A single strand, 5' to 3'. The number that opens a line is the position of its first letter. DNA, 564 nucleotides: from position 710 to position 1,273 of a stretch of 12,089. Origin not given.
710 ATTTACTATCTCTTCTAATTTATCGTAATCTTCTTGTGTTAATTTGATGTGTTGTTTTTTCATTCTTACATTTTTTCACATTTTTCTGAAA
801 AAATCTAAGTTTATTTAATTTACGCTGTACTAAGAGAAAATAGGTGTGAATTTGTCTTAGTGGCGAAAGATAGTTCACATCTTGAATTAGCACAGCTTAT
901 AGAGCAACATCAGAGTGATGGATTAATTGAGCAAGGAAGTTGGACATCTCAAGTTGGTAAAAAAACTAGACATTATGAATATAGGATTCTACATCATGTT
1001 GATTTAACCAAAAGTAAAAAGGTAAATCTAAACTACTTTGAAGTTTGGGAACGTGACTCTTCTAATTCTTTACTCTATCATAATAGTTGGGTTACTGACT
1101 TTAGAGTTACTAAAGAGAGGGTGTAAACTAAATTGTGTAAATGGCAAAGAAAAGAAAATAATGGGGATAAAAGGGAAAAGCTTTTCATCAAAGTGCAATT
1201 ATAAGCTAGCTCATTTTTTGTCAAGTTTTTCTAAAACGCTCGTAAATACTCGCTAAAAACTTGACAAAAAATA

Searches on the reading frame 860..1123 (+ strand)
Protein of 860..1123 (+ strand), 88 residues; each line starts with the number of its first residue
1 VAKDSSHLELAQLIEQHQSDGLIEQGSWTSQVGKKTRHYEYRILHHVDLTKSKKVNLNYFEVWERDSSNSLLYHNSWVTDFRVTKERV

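Call 67: search_protein_families(library=ncbifam, proteins=[window:860-1123:+], max_evalue=0.01)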
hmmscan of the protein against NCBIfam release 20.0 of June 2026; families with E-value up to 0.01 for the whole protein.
window:860-1123:+ (88 aa): 0 families
